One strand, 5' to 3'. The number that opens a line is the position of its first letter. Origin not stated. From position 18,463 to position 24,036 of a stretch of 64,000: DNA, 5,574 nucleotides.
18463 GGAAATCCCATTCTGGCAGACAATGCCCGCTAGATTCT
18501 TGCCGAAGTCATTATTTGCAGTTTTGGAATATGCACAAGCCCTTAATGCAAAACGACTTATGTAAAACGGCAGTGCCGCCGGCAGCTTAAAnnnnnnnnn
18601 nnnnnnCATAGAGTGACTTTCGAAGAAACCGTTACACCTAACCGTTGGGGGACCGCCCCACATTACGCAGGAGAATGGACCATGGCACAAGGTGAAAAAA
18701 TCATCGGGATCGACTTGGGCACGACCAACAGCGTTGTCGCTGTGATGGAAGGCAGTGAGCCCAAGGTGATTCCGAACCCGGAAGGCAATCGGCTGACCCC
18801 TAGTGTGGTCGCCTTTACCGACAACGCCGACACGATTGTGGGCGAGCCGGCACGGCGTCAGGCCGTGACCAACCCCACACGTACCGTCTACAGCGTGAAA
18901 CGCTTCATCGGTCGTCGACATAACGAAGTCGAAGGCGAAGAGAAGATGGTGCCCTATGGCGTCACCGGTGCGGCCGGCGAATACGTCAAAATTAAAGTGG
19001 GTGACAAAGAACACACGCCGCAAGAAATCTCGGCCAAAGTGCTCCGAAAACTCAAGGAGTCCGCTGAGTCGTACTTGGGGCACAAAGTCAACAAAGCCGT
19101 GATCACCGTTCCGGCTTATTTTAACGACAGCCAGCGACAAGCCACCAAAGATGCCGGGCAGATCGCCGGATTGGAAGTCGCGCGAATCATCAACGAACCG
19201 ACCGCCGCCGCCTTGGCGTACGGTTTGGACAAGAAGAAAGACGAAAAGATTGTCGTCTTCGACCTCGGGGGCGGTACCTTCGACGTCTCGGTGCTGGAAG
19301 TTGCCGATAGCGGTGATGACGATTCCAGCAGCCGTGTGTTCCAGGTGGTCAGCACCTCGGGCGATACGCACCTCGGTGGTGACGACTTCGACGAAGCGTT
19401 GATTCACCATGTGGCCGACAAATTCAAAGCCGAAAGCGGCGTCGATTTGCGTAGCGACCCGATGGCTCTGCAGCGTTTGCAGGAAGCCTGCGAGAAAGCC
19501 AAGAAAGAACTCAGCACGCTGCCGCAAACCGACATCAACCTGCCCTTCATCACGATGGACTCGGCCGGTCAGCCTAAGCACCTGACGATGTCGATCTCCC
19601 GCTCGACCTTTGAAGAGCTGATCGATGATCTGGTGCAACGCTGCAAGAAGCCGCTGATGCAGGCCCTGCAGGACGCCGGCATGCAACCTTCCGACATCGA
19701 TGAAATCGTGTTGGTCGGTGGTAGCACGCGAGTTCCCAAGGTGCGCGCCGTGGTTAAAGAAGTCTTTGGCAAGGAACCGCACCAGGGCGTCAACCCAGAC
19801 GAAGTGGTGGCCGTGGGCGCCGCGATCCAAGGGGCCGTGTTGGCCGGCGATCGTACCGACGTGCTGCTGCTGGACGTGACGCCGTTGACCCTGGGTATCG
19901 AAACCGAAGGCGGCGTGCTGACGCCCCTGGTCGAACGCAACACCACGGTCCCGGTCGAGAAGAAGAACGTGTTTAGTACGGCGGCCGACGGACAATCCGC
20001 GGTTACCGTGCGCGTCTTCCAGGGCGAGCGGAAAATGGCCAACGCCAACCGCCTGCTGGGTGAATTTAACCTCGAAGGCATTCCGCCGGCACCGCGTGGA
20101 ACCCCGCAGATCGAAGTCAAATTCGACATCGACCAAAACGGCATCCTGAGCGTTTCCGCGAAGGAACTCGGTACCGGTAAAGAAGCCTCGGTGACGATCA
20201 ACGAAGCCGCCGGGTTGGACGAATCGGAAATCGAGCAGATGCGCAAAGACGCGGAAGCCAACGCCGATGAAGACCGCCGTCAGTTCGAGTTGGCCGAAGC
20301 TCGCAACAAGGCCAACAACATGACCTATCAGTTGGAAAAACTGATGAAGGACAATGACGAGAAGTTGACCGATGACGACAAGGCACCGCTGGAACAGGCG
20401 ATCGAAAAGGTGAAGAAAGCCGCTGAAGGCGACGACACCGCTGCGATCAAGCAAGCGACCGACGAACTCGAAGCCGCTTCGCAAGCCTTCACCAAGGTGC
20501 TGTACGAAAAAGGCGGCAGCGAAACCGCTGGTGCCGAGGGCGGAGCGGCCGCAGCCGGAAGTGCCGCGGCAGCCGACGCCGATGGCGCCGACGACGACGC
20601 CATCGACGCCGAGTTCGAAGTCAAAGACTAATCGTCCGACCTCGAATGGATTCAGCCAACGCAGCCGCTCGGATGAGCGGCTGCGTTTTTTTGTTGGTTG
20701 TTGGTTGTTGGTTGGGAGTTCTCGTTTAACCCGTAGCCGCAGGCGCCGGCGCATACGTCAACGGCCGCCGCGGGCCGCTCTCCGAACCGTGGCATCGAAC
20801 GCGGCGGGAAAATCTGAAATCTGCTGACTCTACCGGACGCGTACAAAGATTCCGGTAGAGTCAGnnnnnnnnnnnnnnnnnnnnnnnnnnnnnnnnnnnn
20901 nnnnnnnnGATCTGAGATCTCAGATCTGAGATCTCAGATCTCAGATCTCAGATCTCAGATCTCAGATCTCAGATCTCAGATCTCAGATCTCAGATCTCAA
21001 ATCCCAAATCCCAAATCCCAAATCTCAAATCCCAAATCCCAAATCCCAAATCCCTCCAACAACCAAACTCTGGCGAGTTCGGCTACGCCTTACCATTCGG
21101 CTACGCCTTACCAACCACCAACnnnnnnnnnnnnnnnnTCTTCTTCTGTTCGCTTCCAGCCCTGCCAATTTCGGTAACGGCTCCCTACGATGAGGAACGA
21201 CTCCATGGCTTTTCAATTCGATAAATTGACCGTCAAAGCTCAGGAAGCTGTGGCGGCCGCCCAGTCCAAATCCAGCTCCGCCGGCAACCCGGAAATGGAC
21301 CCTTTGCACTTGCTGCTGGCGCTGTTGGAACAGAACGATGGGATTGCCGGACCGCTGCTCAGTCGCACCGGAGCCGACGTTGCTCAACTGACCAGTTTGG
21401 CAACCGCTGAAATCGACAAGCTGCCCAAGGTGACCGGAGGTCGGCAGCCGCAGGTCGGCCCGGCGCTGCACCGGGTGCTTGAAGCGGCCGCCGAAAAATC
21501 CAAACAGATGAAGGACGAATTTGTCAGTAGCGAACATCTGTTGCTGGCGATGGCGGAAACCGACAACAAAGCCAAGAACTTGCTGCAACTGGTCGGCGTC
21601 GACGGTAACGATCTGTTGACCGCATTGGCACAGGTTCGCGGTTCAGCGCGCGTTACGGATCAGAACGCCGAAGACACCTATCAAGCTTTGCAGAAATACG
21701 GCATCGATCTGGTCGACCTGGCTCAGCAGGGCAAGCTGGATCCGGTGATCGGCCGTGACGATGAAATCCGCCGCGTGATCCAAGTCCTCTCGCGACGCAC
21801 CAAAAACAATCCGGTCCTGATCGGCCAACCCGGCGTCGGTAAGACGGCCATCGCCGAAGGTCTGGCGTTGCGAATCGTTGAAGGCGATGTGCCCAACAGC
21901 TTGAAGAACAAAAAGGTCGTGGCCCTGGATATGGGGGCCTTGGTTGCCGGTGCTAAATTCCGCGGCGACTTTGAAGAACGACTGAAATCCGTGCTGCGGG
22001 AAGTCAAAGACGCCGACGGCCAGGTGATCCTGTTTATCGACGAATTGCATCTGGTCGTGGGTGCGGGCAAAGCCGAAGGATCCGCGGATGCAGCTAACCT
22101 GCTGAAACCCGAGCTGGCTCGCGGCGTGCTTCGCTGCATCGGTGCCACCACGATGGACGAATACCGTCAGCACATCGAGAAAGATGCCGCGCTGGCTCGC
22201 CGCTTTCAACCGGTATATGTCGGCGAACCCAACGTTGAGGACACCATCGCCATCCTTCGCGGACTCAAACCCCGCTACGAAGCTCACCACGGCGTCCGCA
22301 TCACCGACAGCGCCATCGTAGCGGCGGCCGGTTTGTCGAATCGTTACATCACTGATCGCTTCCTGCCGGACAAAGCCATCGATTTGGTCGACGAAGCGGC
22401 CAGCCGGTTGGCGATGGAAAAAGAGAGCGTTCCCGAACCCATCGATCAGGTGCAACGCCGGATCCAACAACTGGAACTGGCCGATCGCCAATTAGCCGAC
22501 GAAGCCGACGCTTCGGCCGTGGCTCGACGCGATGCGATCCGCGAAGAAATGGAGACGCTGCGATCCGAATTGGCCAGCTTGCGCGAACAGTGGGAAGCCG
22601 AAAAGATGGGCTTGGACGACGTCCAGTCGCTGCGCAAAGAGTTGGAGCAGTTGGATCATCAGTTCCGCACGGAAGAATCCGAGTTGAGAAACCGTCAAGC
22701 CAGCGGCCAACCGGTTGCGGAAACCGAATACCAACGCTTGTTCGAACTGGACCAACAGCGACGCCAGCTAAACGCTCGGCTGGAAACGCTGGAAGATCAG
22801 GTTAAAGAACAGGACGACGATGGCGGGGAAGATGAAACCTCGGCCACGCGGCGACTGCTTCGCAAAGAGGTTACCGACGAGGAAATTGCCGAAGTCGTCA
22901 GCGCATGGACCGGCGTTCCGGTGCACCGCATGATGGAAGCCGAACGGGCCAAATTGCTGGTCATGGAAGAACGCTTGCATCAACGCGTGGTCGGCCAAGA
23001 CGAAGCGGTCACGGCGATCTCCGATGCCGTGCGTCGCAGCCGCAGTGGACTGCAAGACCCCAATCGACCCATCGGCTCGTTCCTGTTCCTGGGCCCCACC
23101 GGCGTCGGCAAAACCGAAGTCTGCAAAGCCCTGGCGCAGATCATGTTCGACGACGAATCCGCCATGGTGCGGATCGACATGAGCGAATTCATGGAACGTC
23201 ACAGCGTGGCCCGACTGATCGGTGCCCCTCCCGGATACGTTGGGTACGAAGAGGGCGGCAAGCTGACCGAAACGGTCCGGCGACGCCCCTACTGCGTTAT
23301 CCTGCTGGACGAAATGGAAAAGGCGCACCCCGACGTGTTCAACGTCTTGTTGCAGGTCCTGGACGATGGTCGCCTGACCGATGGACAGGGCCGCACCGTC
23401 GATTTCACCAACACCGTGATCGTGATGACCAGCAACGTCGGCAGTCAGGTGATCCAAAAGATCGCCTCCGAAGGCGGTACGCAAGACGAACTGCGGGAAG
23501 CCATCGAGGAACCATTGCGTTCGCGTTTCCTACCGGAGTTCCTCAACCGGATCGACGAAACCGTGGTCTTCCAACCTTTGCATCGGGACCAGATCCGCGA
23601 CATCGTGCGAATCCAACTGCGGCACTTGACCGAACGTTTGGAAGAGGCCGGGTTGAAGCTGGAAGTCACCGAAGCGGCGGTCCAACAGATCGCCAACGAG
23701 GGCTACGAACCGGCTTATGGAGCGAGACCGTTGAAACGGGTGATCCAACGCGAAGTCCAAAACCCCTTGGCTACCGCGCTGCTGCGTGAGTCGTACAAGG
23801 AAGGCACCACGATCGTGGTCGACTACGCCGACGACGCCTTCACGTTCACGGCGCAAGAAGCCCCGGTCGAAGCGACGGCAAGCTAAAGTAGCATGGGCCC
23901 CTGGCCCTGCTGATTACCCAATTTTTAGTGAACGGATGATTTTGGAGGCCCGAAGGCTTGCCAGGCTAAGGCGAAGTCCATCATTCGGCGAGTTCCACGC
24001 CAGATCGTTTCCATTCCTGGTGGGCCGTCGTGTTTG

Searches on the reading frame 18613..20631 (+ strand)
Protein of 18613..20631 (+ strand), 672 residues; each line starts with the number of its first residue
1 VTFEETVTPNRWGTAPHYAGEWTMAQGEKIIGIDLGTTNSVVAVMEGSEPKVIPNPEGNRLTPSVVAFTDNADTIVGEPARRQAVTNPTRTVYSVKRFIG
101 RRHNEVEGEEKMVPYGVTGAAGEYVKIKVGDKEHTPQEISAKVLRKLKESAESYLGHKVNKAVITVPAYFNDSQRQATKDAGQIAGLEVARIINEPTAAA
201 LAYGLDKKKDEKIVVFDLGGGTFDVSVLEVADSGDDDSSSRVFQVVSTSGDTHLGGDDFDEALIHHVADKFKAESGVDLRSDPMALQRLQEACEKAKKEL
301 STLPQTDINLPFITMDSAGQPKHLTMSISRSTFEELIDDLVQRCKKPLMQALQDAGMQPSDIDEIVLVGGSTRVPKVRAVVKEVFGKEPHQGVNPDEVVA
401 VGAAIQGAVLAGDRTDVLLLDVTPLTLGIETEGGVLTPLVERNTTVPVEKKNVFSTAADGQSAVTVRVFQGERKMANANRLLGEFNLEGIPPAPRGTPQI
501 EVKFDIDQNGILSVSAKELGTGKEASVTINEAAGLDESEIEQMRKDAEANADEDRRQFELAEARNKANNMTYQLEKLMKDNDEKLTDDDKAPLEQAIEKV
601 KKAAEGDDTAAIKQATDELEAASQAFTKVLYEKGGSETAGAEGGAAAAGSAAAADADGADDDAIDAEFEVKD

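Call 7: search_protein_families(library=pfam, proteins=[window:18613-20631:+], max_evalue=0.001)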
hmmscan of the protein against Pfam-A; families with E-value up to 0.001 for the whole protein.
window:18613-20631:+ (672 aa): 2 families
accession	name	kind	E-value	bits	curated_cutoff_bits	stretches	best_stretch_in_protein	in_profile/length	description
PF00012.26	HSP70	-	5.1e-248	824.6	20.6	1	30-631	1-598/599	Hsp70 protein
PF06723.19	MreB_Mbl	-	2.1e-18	66.7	27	1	139-405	73-317/327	MreB/Mbl protein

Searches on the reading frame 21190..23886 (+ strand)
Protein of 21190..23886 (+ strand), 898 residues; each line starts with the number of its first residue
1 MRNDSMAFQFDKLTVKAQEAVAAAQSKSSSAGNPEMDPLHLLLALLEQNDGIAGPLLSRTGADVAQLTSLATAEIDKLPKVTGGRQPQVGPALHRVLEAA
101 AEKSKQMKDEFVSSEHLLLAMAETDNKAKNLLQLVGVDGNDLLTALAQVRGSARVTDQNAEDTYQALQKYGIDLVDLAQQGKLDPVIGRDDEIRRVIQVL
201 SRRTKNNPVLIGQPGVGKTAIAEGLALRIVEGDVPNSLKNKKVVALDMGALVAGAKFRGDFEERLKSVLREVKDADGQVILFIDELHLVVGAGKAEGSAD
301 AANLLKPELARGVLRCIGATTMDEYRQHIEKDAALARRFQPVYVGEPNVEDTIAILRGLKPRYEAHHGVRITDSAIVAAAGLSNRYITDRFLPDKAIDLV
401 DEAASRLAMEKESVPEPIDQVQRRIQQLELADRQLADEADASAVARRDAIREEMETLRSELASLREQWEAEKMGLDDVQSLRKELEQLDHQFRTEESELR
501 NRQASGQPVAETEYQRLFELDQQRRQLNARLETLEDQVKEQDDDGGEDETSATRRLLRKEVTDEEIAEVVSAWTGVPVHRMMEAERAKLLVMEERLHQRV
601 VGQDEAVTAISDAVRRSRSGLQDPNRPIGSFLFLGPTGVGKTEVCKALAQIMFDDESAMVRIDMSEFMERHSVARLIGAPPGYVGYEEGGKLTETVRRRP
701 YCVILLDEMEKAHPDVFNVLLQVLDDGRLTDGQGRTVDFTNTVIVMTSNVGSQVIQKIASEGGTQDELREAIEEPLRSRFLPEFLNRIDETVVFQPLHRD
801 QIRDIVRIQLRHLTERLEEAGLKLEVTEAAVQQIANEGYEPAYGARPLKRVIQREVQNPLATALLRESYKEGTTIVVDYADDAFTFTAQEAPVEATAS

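Call 7: search_protein_families(library=pfam, proteins=[window:21190-23886:+], max_evalue=0.001)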
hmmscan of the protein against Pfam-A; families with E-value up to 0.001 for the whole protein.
window:21190-23886:+ (898 aa): 20 families
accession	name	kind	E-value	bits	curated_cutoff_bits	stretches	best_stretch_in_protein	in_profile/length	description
PF07724.20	AAA_2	-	2e-70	236.6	27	1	626-790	1-165/166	AAA domain (Cdc48 subfamily)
PF17871.7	AAA_lid_9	-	1.4e-34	118.6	22.8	1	349-446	2-99/104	AAA lid domain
PF10431.15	ClpB_D2-small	-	3.7e-28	97.8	21.9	1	797-877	1-81/81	C-terminal, D2-small domain, of ClpB protein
PF00004.35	AAA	-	1.7e-23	84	21.2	2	209-322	2-110/131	ATPase family associated with various cellular activities (AAA)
PF02861.25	Clp_N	-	9.1e-23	80.6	20.7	2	24-75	1-52/53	Clp amino terminal domain, pathogenicity island component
PF07728.20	AAA_5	-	1e-16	61.7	22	1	631-780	2-139/139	AAA domain (dynein-related subfamily)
PF13401.12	AAA_22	-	1.2e-10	42.2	27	1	631-726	8-110/130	AAA domain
PF13191.12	AAA_16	-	4e-09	37.6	32.6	1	186-249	2-52/167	AAA ATPase domain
PF00158.32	Sigma54_activat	-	8.1e-08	32.6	20.2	1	630-751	24-145/168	Sigma-54 interaction domain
PF20720.3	nSTAND3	-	6.1e-07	29.7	27.2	0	196-231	10-43/155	Novel STAND NTPase 3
PF01078.27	Mg_chelatase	-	1.9e-05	24.6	20.3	0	631-674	25-64/207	Magnesium chelatase, subunit ChlI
PF01695.23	IstB_IS21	-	2.1e-05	24.6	24.1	0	203-270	90-153/238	IstB-like ATP binding protein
PF06414.18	Zeta_toxin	-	2.8e-05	24.1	22.3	0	625-671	14-58/199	Zeta toxin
PF13481.12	AAA_25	-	3.2e-05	24.1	27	0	209-283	37-109/195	AAA domain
PF12775.13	AAA_7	-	3.5e-05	23.8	25.8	0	630-678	35-83/181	P-loop containing dynein motor region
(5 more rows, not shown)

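Call 47: search_protein_families(library=ncbifam, proteins=[window:21190-23886:+], max_evalue=0.001)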
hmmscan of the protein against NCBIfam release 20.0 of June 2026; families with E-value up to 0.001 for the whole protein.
window:21190-23886:+ (898 aa): 24 families
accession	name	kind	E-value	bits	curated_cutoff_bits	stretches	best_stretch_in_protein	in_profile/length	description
TIGR03346.1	chaperone_ClpB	equivalog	0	1286.1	1232.1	1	13-886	1-852/853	ATP-dependent chaperone ClpB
NF008118.0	PRK10865.1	equivalog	0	1094.7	1417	1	9-883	2-852/857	ATP-dependent chaperone ClpB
TIGR03345.1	VI_ClpV1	equivalog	1.7e-250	833.8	884.95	1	15-871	3-842/852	type VI secretion system ATPase TssH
TIGR02639.1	ClpA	equivalog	6.4e-235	781.7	993.15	2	18-416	6-417/734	ATP-dependent Clp protease ATP-binding subunit ClpA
NF033606.1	heat_AAA_ClpK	exception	2.8e-232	773.5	1900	2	524-890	544-911/949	heat shock survival AAA family ATPase ClpK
NF033607.0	disagg_AAA_ClpG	exception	2.8e-231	770.2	1900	2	558-892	552-890/932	AAA family protein disaggregase ClpG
NF008263.0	PRK11034.1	equivalog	1.1e-188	628.6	1350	2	37-408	26-410/758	ATP-dependent Clp protease ATP-binding subunit ClpA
NF003745.1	PRK05342.1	equivalog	8.2e-13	48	359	1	765-857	280-377/418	ATP-dependent Clp protease ATP-binding subunit ClpX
NF009067.0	PRK12402.1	equivalog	6.5e-09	35.2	317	1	598-670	15-80/340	replication factor C small subunit 2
TIGR00764.1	lon_rel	equivalog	4.4e-08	32.2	516.6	0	586-656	6-65/608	ATP-dependent protease LonB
TIGR00390.1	hslU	equivalog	1.2e-07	31.1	362.45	1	594-673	8-89/441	ATP-dependent protease ATPase subunit HslU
TIGR00382.1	clpX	equivalog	2.9e-07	29.9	370.75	0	592-652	72-141/414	ATP-dependent protease ATP-binding subunit ClpX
NF001679.0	PRK00440.1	equivalog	4.2e-07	29.4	303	0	627-658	38-69/322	replication factor C small subunit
NF005304.0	PRK06835.1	equivalog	2e-06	27.2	215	0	617-670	172-225/330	ATP-binding protein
NF003229.0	PRK04195.1-5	equivalog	6.3e-06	25.2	280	0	599-714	18-117/413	replication factor C large subunit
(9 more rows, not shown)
